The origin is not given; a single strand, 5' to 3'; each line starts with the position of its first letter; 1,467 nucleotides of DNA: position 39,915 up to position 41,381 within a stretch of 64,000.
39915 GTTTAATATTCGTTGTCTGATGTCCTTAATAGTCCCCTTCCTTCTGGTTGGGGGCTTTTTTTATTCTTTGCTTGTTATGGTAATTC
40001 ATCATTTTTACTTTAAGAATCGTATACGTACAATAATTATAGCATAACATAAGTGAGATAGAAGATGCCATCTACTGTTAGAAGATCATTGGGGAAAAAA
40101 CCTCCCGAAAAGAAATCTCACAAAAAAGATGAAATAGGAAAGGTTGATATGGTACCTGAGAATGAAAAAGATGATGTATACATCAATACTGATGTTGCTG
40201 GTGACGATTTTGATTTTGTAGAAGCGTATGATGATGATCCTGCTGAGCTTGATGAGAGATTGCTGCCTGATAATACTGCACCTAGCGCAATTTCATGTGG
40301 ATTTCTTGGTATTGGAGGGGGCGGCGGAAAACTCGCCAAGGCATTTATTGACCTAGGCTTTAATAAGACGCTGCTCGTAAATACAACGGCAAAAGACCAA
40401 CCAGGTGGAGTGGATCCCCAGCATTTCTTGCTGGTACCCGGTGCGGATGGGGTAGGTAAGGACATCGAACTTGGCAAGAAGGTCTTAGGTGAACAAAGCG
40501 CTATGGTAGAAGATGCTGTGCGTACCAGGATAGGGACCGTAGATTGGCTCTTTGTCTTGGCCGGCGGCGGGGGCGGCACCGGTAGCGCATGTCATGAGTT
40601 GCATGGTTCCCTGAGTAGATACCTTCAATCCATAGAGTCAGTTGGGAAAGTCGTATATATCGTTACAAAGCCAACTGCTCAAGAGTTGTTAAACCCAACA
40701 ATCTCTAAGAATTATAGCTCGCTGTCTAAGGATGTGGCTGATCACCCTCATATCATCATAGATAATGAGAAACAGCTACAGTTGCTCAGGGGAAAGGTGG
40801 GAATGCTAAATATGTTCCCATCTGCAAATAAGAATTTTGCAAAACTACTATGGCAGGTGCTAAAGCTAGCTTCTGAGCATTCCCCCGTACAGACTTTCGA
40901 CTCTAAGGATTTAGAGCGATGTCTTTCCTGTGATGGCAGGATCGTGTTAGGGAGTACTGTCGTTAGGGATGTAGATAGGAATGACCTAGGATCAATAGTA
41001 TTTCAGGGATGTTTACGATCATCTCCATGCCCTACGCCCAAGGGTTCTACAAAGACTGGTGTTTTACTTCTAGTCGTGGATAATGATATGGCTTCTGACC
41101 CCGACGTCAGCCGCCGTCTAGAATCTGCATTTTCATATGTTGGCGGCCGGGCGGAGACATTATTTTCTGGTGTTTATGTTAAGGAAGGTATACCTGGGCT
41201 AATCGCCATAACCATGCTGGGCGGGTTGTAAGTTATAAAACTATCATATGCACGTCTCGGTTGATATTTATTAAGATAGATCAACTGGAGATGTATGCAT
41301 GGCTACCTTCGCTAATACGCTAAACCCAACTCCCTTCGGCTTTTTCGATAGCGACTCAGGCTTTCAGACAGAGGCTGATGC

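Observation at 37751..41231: Tail-less tubulin and a basic coiled-coil protein share a duplicated N-terminal leader: candidate two-component cytoskeletal system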

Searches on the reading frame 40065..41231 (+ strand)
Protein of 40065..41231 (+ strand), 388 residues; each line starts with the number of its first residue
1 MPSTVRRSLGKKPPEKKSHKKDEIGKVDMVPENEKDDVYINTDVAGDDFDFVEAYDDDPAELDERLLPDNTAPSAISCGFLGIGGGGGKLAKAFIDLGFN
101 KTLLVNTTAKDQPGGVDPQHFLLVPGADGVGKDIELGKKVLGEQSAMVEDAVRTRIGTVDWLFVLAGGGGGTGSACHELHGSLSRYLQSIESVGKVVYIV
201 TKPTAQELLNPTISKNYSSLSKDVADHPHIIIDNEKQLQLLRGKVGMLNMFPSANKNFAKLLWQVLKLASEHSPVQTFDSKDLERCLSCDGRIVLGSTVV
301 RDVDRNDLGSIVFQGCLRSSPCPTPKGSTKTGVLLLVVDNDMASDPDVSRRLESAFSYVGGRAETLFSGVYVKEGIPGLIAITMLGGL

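Call 3: search_protein_families(library=pfam, proteins=[window:40065-41231:+], max_evalue=0.1)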
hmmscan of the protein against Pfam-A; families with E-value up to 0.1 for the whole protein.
window:40065-41231:+ (388 aa): 1 family
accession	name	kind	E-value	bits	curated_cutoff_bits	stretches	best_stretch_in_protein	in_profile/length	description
PF00091.31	Tubulin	-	6e-05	23.8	33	1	81-239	5-187/190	Tubulin/FtsZ family, GTPase domain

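Call 4: search_protein_families(library=phrogs, proteins=[window:40065-41231:+], max_evalue=0.01)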
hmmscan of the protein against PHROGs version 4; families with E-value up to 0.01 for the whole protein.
window:40065-41231:+ (388 aa): 0 families

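Call 7: search_dna_similar(query=window:40065-41231:+, collection=phages, mode=protein, max_evalue=0.001, max_rows=30)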
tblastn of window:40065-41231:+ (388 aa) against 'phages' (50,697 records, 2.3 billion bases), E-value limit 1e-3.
No match.

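Call 9: find_related_loci(query=window:40065-41231:+, collection=viral_contigs, flank=6000)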
Query window:40065-41231:+ (388 aa) in viral_contigs; peptide patterns used: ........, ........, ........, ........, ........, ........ (x = any residue, [..] = any of these).
42 stretches matched a pattern; 27 encode a relative of the query (tblastn E <= 1e-3); 27 distinct loci.
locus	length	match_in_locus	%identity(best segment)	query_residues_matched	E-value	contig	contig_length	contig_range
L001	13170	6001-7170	75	1-388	0e+0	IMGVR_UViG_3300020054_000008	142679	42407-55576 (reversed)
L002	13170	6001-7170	75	1-388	0e+0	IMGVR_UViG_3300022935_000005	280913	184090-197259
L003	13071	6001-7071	80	32-388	0e+0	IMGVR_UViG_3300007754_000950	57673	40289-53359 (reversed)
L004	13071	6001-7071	80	32-388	0e+0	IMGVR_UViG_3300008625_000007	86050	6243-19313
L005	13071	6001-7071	80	32-388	0e+0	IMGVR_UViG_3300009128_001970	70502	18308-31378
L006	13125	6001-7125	75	15-388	6e-177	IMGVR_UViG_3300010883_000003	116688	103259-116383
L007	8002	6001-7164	72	1-387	5e-170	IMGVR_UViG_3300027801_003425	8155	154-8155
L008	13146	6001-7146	69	1-388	1e-167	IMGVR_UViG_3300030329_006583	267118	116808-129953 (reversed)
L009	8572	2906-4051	68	9-388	3e-163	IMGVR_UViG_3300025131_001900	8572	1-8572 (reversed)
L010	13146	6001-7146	68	9-388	3e-163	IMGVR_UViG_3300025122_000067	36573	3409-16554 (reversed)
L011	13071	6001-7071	80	32-388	0e+0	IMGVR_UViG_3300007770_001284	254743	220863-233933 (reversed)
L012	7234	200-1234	69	43-388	1e-161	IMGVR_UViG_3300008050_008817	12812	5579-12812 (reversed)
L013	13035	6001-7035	69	43-388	1e-161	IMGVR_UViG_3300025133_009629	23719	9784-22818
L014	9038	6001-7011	74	52-388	4e-161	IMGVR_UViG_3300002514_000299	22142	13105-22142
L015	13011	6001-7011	74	52-388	4e-161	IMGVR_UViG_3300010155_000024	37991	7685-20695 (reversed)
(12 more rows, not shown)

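Call 22: search_solved_structures(query=A1, max_evalue=1, show_alignments=2)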
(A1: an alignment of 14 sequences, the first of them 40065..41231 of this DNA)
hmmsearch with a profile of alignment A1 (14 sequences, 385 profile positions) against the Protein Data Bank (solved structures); distinct sequences matched with E-value up to 1: 55.
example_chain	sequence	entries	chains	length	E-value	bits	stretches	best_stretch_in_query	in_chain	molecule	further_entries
5h5h_A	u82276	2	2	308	1.5e-08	37.1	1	76-296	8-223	Cell division protein FtsZ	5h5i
7ohh_A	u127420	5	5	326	2.5e-08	36.4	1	75-296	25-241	Cell division protein FtsZ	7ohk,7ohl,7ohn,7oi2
4m8i_A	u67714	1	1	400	2.5e-08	36.3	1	76-296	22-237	Cell division protein FtsZ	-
5xdv_A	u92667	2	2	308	6.7e-08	34.9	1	76-296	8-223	Cell division protein FtsZ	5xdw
7ojd_A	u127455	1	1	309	7.5e-08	34.8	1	76-296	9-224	Cell division protein FtsZ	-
5mn4_A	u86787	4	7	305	8e-08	34.7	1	76-296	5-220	Cell division protein FtsZ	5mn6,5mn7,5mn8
7ojb_A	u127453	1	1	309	9.8e-08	34.4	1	76-296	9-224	Cell division protein FtsZ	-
6rvn_A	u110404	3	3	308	1e-07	34.3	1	76-296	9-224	Cell division protein FtsZ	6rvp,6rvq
7ojz_A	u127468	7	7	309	1e-07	34.3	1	76-296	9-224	Cell division protein FtsZ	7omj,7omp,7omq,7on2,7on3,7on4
4dxd_A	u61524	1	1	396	1.1e-07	34.2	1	76-296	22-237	Cell division protein FtsZ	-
6ll6_A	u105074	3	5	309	1.1e-07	34.2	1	76-302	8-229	Cell division protein FtsZ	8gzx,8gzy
6rvm_A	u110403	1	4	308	1.2e-07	34.1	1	76-296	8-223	Cell division protein FtsZ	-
6yd1_A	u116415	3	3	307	1.2e-07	34.1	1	76-296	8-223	Cell division protein FtsZ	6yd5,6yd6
3vo9_A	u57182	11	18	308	1.2e-07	34.1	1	76-296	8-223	Cell division protein FtsZ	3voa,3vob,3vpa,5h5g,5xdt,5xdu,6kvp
3vo8_A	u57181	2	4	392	1.4e-07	33.9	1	76-296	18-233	Cell division protein FtsZ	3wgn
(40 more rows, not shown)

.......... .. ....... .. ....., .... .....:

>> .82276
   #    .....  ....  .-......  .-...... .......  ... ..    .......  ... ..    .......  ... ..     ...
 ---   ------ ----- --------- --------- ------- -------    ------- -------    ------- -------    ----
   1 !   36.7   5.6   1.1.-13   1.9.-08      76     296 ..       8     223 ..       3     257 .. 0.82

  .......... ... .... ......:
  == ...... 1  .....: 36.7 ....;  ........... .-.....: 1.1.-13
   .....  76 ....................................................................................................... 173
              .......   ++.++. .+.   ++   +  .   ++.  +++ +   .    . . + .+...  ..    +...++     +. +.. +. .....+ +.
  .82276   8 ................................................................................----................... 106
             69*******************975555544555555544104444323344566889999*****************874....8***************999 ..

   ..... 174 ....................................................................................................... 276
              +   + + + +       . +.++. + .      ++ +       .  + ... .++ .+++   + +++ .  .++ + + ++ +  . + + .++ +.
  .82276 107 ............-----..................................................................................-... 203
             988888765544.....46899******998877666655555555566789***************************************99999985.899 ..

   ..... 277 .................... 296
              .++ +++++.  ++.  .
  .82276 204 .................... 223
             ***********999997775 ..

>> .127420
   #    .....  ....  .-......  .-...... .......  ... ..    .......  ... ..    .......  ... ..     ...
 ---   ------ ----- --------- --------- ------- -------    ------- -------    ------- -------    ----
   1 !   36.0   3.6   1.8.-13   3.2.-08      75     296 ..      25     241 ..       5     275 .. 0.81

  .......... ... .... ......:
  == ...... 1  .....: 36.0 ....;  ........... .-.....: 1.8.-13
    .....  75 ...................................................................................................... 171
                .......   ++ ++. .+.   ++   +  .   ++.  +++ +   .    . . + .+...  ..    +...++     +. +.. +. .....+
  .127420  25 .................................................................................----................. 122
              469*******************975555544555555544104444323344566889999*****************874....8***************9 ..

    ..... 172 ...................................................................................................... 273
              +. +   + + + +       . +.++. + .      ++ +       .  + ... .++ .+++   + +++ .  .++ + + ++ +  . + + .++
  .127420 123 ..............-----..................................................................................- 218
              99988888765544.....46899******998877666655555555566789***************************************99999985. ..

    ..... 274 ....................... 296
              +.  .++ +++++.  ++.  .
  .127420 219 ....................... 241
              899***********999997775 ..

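Call 30: predict_structure(alignment_id=A1)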
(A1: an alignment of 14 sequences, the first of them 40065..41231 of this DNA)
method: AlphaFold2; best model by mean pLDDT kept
length: 388 residues; sequences in the alignment: 14
mean_pLDDT: 70.0   pTM: 0.62
mean pLDDT of the five models: 70.0, 65.6, 63.9, 62.4, 52.3
residues with pLDDT >= 90: 34; 70-90: 210; 50-70: 66; < 50: 78
segments of 3 or more residues with pLDDT < 50: 1-62, 244-248, 271-278
pLDDT, mean of each block of 10 residues (from residue 1): 32 34 29 34 32 37 55 76 89 88 84 80 73 83 89 86 89 90 89 83 84 89 83 68 50 74 66 45 65 74 84 79 64 78 77 79 71 74 78
secondary structure, 60 per line:
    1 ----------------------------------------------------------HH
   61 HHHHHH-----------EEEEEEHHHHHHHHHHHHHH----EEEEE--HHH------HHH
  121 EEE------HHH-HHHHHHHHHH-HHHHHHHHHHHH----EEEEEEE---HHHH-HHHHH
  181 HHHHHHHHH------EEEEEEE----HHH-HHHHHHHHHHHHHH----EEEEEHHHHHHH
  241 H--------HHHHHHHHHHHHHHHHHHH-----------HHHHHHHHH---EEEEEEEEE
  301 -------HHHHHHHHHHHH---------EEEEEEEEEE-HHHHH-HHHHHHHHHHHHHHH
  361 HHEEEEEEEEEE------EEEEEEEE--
elements in order: H59-66 E78-83 H84-97 E102-106 E121-123 H134-143 H145-156 E161-167 H171-174 H176-189 E196-202 H211-224 E229-233 H234-241 H250-268 H280-288 E292-300 H308-319 E329-338 H340-344 H346-362 E363-372 E379-386

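Call 34: fold_search(model_id=the predicted structure, library=pdb)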
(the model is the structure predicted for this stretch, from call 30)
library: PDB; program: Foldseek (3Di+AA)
matches with E <= 10: 500; with E <= 0.001: 500
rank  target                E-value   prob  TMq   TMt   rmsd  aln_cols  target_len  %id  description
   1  3zid_A                2.5e-19  1.00  0.62  0.66   4.6       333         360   18  CetZ from Methanosaeta thermophila strain DSM 6194 (released 2013-08-14)
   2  2vxy                  3.3e-19  1.00  0.59  0.73   4.4       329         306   18  The structure of FTsZ from Bacillus subtilis at 1.7A resolution (released 2008-09-30)
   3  8h1o_A                1.7e-18  1.00  0.62  0.75   3.8       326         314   19  Cryo-EM structure of KpFtsZ-monobody double helical tube (released 2023-08-02)
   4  5mn6_B                3.1e-18  1.00  0.61  0.76   4.3       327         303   19  S. aureus FtsZ 12-316 F138A GDP Closed form (3FCm) (released 2016-12-21)
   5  3wgl_B                3.8e-18  1.00  0.57  0.71   4.9       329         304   20  STAPHYLOCOCCUS AUREUS FTSZ T7 mutant substituted for GAN bound with GDP, DeltaT7GAN-GDP (released 2013-12-25)
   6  4ei7_B                3.8e-18  1.00  0.65  0.66   3.9       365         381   17  Crystal structure of Bacillus cereus TubZ, GDP-form (released 2012-08-15)
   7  3wgl_A                1.0e-17  1.00  0.60  0.74   4.4       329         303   19  STAPHYLOCOCCUS AUREUS FTSZ T7 mutant substituted for GAN bound with GDP, DeltaT7GAN-GDP (released 2013-12-25)
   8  4b45_A                1.0e-17  1.00  0.65  0.75   3.4       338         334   22  CetZ2 from Haloferax volcanii - GTPgS bound protofilament (released 2013-08-14)
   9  9lfx_A                1.4e-17  1.00  0.61  0.73   4.5       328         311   18  Streptococcus mutans FtsZ (released 2026-01-14)
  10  4ei7_A                1.6e-17  1.00  0.64  0.65   4.1       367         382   17  Crystal structure of Bacillus cereus TubZ, GDP-form (released 2012-08-15)
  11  7ojd                  1.6e-17  1.00  0.62  0.76   4.0       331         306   18  SaFtsZ(D46A) complexed with GDP (released 2022-03-02)
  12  4dxd                  1.9e-17  1.00  0.61  0.75   4.0       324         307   18  Staphylococcal Aureus FtsZ in complex with 723 (released 2012-05-23)
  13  6ll6                  2.2e-17  1.00  0.59  0.74   4.3       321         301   20  Crsyal structure of EcFtsZ (residues 11-316) (released 2020-02-26)
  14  9isk_A                2.3e-17  1.00  0.61  0.73   4.9       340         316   19  Cryo-EM structure of KpFtsZ-ZapA complex (released 2025-07-23)
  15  7ojb                  2.5e-17  1.00  0.61  0.75   4.1       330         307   18  SaFtsZ(R143K) complexed with GDP (released 2022-03-02)
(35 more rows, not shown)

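Call 43: search_protein_representatives(alignment_id=A1)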
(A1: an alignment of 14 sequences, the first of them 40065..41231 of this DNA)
Query: 14 sequences, 385 profile positions. Proteins with E-value up to 0.001 (for the whole library): 954; up to 1e-10: 346; up to 1e-30: 45. The best 150 are listed.
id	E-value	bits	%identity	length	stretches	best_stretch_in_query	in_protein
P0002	3.1e-204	694.5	-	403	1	15-384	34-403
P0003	2.0e-119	415.3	-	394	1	39-384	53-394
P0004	9.6e-111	386.7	-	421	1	11-384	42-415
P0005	6.2e-105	367.6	-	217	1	174-384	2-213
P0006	1.7e-87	310.2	-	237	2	114-284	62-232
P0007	3.8e-74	266.2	-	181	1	32-191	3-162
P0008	6.4e-68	245.7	-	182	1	221-368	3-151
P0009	1.9e-66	240.9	-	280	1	3-169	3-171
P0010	7.8e-62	225.7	-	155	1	27-164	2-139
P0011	2.6e-55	204.2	-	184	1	38-163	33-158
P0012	3.0e-55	204.0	-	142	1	93-213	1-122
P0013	1.6e-54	201.7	-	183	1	23-157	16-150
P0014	2.5e-54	201.0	-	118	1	270-384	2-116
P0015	2.9e-54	200.8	-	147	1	24-147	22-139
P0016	1.2e-52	195.5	-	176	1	68-175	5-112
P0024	1.5e-38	149.0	-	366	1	59-384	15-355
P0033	1.1e-34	136.4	-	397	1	52-320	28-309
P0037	3.4e-33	131.4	-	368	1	60-373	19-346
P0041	3.0e-32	128.3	-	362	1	10-301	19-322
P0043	7.7e-32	127.0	-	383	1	63-384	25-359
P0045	2.8e-31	125.1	-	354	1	72-384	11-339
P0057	4.2e-28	114.7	-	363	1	66-384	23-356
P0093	3.0e-23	98.7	-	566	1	59-303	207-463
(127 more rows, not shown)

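Call 49: search_protein_families(library=pfam, proteins=[P0024, P0033, P0037, P0043, P0045, P0057, P0093, P0004, P0003, P0041], max_evalue=0.01)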
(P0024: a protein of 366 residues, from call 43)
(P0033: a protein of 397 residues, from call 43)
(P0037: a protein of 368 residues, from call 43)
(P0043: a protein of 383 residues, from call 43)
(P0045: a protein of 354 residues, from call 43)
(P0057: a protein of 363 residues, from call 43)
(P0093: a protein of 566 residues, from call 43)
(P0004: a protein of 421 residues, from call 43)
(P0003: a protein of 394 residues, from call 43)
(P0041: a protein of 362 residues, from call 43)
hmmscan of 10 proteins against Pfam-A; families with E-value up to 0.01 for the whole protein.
P0024 (366 aa): 4 families
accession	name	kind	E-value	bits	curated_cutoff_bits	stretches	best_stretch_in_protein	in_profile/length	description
PF00091.31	Tubulin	-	1.1e-06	29.5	33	1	65-138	65-137/190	Tubulin/FtsZ family, GTPase domain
PF22453.1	TubZ-like_C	-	5.7e-06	26.8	26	1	230-358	4-137/144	Tubulin/FtsZ-like protein TubZ-like, C-terminal domain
PF13809.12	Tubulin_2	-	5.9e-05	22.9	27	1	79-173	115-221/356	Tubulin like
PF10727.15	Rossmann-like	-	0.00093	19.4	23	1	21-59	9-46/131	Rossmann-like domain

P0033 (397 aa): 3 families
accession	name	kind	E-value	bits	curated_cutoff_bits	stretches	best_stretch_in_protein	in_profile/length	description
PF00091.31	Tubulin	-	1.5e-14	55.1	33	1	52-186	4-152/190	Tubulin/FtsZ family, GTPase domain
PF13809.12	Tubulin_2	-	1.4e-07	31.5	27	1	91-205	103-233/356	Tubulin like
PF22453.1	TubZ-like_C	-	0.00021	21.7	26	1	261-380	12-137/144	Tubulin/FtsZ-like protein TubZ-like, C-terminal domain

P0037 (368 aa): 2 families
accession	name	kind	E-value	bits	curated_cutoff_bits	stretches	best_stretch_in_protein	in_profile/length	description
PF13809.12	Tubulin_2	-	1.2e-13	51.5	27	1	82-189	114-238/356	Tubulin like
PF00091.31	Tubulin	-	1.3e-10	42.3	33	1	33-204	2-186/190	Tubulin/FtsZ family, GTPase domain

P0043 (383 aa): 2 families
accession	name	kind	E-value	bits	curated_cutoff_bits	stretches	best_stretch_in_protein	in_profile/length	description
PF00091.31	Tubulin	-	2.4e-12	47.9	33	1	38-210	4-188/190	Tubulin/FtsZ family, GTPase domain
PF13809.12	Tubulin_2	-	0.0088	15.8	27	0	108-171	150-207/356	Tubulin like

P0045 (354 aa): 2 families
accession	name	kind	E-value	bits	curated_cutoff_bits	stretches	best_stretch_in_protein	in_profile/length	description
PF00091.31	Tubulin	-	4.3e-12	47.1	33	1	13-125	2-138/190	Tubulin/FtsZ family, GTPase domain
PF13809.12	Tubulin_2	-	0.00096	18.9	27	1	66-167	116-233/356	Tubulin like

P0057 (363 aa): 3 families
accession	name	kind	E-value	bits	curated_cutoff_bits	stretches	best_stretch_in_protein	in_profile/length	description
PF00091.31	Tubulin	-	3.7e-09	37.6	33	1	33-189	4-176/190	Tubulin/FtsZ family, GTPase domain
PF13809.12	Tubulin_2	-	2.6e-06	27.4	27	1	76-165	110-210/356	Tubulin like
PF22453.1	TubZ-like_C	-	0.00053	20.4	26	1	232-360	5-138/144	Tubulin/FtsZ-like protein TubZ-like, C-terminal domain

P0093 (566 aa): 2 families
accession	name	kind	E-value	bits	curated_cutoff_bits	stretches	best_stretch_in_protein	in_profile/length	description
PF00091.31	Tubulin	-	2.5e-11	44.6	33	1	223-398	4-189/190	Tubulin/FtsZ family, GTPase domain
PF13809.12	Tubulin_2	-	1.1e-06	28.6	27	1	265-382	106-239/356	Tubulin like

P0004 (421 aa): 1 family
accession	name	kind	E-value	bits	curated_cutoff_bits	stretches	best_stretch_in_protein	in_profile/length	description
PF00091.31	Tubulin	-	8e-08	33.2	33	1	105-265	3-185/190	Tubulin/FtsZ family, GTPase domain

P0003 (394 aa): 2 families
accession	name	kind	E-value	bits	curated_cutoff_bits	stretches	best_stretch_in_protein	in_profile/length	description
PF13809.12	Tubulin_2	-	0.0039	16.9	27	1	134-234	112-233/356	Tubulin like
PF00091.31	Tubulin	-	0.0093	16.7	33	0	138-245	80-185/190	Tubulin/FtsZ family, GTPase domain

P0041 (362 aa): 2 families
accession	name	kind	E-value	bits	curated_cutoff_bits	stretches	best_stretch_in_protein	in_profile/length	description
PF00091.31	Tubulin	-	5.9e-12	46.7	33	1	85-195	4-138/190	Tubulin/FtsZ family, GTPase domain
PF22453.1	TubZ-like_C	-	3.1e-06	27.7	26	1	282-354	2-77/144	Tubulin/FtsZ-like protein TubZ-like, C-terminal domain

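Call 73: find_homologous_proteins(query=window:40065-41231:+, max_evalue=1e-20)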
Query window:40065-41231:+ (388 aa): 998 proteins with E <= 1e-20 among 8000 candidates; the best 120 are listed. Only proteins of 213 to 679 residues were searched: fused or split forms outside these lengths cannot appear, so this answer is no evidence that the protein stands alone or is whole; find_related_loci, which searches DNA, has no such limit.
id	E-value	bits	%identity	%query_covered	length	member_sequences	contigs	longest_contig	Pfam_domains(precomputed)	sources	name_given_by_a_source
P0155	1.1e-257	872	100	100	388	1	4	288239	-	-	-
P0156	9.5e-247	836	96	100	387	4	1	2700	-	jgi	-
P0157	7.1e-199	679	78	99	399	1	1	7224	-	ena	-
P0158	1.6e-196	671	82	93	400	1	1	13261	PF00091.32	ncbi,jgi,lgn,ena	-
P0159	5.9e-196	669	79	96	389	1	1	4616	-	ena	-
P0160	7.7e-196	669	74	100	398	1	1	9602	PF00091.32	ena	-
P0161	1.6e-195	668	76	99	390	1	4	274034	-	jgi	jgi:cell division GTPase FtsZ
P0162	2.3e-195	667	78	96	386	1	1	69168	-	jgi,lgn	jgi:cell division GTPase FtsZ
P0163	2.5e-195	667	74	100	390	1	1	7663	PF00091.32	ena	-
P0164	4.5e-195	666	76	100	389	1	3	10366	-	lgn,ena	-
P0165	1.5e-194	664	74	100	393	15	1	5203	-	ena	-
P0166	1.6e-194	664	78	97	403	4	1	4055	-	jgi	-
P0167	1.8e-194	664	83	91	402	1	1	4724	-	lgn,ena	-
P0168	2.3e-194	664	81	92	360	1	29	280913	-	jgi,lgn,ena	-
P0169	2.5e-194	664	83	91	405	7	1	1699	-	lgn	-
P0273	2.5e-182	624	71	100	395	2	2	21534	PF00091.32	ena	-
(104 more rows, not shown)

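Call 78: find_encoding_contigs(protein=P0156, flank=3000, max_places=3)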
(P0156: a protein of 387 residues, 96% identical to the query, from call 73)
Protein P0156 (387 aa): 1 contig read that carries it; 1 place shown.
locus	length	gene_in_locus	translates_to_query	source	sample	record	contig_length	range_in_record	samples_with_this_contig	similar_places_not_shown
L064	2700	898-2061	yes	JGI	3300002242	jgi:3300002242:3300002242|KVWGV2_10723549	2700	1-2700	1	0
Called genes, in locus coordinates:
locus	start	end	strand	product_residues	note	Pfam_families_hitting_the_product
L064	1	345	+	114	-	?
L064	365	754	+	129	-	-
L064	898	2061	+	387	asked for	-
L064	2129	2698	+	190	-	?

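Call 79: find_encoding_contigs(protein=P0273, flank=10000, max_places=3)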
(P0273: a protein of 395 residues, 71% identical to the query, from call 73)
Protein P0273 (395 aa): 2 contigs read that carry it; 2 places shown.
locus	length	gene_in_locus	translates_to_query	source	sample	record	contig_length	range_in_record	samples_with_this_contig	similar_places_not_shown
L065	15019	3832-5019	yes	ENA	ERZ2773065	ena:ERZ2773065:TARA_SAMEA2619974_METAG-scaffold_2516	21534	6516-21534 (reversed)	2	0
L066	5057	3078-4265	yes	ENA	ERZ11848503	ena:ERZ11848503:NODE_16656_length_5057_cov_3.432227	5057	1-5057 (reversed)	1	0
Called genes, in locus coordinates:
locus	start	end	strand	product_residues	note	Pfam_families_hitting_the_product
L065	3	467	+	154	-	?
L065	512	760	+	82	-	-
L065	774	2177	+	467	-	-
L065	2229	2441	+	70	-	-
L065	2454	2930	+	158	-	-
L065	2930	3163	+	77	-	-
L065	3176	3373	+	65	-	PF07432:Hc1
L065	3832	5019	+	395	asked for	PF00091:Tubulin (faint)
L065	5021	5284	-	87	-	PF04545:Sigma70_r4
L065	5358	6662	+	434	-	PF13638:PIN_4, PF02562:PhoH, PF13604:AAA_30, PF13245:AAA_19 (faint)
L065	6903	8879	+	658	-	PF00535:Glycos_transf_2 (weak)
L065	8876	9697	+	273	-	PF13489:Methyltransf_23 (faint)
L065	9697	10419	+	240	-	PF00535:Glycos_transf_2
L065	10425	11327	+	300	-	-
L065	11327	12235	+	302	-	PF13439:Glyco_transf_4 (weak), PF00534:Glycos_transf_1, PF13692:Glyco_trans_1_4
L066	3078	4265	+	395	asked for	PF00091:Tubulin (faint)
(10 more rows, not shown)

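Call 92: predict_structure(alignment_id=A5)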
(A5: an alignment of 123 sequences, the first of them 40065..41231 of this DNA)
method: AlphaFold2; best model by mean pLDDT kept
length: 388 residues; sequences in the alignment: 123
mean_pLDDT: 86.0   pTM: 0.80
mean pLDDT of the five models: 86.0, 85.9, 85.8, 84.4, 84.3
residues with pLDDT >= 90: 270; 70-90: 52; 50-70: 29; < 50: 37
segments of 3 or more residues with pLDDT < 50: 6-11, 16-44
pLDDT, mean of each block of 10 residues (from residue 1): 46 49 43 45 57 61 80 96 94 97 89 88 78 85 94 94 94 93 96 95 95 95 96 94 86 95 96 89 95 97 91 95 93 96 92 91 94 95 96
secondary structure, 60 per line:
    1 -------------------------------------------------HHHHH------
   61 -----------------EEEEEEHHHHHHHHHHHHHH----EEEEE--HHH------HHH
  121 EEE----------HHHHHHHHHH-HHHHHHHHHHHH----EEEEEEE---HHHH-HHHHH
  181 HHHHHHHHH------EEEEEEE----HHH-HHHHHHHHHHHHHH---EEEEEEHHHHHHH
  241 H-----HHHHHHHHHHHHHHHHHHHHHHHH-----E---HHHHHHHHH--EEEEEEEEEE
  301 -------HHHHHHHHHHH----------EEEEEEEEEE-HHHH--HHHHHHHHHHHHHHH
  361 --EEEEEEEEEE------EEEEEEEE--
elements in order: H50-54 E78-83 H84-97 E102-106 E121-123 H134-143 H145-156 E161-167 H171-174 H176-189 E196-202 H211-224 E228-233 H234-241 H247-270 H280-288 E291-300 H308-318 E329-338 H340-343 H346-360 E363-372 E379-386

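Call 100: search_protein_families(library=ncbifam, proteins=[window:40065-41231:+], max_evalue=0.01)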
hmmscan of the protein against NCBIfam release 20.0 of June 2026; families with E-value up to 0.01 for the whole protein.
window:40065-41231:+ (388 aa): 1 family
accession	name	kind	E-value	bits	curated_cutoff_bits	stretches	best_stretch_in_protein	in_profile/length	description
TIGR00065.1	ftsZ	equivalog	1.2e-05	24.8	295.2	1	78-307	20-243/353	cell division protein FtsZ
